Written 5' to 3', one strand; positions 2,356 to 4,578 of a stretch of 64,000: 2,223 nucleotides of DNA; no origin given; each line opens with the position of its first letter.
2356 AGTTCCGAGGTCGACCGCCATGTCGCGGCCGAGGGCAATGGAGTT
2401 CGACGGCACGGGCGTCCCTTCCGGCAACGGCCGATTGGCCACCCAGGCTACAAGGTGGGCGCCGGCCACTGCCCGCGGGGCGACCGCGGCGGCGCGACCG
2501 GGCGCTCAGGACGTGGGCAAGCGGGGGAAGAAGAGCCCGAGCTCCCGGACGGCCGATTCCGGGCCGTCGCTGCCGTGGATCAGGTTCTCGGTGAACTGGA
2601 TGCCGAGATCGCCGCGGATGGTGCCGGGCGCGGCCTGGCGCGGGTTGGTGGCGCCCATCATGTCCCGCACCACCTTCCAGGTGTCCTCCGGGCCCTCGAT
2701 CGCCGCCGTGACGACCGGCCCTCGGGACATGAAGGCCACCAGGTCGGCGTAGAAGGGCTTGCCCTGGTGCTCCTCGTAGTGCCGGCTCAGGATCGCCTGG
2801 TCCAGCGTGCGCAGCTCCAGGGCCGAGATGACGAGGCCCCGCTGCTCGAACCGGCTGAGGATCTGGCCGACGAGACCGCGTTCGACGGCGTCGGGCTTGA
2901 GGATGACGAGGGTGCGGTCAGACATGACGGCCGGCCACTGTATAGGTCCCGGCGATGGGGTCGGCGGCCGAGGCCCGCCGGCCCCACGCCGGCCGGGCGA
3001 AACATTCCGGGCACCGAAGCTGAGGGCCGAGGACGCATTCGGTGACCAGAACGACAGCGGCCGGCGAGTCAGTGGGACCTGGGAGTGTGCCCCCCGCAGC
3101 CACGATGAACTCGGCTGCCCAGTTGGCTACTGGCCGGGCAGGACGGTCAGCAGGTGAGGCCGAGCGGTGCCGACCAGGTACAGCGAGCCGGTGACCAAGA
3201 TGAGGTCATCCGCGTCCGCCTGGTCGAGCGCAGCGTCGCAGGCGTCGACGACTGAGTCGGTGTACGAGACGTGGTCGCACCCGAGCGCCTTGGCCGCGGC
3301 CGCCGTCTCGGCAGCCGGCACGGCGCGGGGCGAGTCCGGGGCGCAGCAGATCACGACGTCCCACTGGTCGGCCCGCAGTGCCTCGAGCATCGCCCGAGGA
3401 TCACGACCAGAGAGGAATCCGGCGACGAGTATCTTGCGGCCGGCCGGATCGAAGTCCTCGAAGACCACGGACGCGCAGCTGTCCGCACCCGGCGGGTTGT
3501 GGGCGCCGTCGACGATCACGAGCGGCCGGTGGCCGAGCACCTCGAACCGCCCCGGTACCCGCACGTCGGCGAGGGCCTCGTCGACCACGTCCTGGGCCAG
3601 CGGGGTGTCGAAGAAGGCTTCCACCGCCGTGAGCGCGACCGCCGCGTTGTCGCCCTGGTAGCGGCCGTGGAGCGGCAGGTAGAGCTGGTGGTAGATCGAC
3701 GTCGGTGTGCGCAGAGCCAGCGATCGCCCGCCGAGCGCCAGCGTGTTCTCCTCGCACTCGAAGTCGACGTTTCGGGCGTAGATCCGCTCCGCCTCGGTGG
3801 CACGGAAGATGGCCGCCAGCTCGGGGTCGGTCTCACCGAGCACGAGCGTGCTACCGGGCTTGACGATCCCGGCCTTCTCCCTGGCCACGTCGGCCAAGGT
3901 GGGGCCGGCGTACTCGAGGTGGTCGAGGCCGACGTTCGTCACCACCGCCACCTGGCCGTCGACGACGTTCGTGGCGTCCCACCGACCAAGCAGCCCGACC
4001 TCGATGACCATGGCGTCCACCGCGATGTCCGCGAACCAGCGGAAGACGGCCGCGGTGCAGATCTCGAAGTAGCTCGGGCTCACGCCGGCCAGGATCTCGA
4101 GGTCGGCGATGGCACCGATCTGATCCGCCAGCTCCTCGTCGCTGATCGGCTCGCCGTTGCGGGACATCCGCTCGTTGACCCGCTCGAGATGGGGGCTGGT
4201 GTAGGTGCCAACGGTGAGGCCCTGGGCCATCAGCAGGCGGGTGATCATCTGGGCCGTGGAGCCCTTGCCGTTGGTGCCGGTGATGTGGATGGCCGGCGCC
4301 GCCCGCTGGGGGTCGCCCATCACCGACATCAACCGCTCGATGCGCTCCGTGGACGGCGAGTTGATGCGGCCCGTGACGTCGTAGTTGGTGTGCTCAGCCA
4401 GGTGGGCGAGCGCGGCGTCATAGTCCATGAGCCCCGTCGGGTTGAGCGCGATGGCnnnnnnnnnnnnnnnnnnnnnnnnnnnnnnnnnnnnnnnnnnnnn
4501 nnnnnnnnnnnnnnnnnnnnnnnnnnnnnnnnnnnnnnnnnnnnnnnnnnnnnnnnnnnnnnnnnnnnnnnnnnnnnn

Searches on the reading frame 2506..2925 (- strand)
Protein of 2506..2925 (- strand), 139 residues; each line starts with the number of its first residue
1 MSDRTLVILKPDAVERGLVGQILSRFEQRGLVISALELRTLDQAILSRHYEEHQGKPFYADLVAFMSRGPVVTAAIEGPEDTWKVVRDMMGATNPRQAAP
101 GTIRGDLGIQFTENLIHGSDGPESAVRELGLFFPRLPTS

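Call 99: search_protein_families(library=pfam, proteins=[window:2506-2925:-], max_evalue=0.00001)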
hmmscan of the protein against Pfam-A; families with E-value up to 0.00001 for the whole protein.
window:2506-2925:- (139 aa): 1 family
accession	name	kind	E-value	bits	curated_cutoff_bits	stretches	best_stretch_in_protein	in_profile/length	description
PF00334.24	NDK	-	7.6e-49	165.5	27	1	3-134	1-131/135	Nucleoside diphosphate kinase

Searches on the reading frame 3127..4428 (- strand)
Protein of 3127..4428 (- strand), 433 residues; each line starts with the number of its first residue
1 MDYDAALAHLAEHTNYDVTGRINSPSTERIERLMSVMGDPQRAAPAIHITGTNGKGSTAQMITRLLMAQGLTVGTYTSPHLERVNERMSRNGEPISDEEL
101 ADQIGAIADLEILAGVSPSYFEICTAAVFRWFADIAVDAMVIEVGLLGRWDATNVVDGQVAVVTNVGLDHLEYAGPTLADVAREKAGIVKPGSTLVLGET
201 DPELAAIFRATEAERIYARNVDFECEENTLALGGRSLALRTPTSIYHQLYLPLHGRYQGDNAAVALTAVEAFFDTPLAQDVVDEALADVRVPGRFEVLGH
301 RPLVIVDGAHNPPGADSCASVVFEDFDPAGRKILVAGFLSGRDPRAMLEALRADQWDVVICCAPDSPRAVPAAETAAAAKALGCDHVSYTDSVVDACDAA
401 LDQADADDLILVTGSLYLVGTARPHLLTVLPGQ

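Call 99: search_protein_families(library=pfam, proteins=[window:3127-4428:-], max_evalue=0.00001)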
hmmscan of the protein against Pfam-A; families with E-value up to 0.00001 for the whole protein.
window:3127-4428:- (433 aa): 2 families
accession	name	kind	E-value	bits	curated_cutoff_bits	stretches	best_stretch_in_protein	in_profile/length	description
PF02875.26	Mur_ligase_C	-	5.2e-20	73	28.4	1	293-415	1-126/127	Mur ligase, glutamate ligase domain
PF08245.18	Mur_ligase_M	-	7.4e-15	55.9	24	1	134-268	54-199/200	Mur ligase middle domain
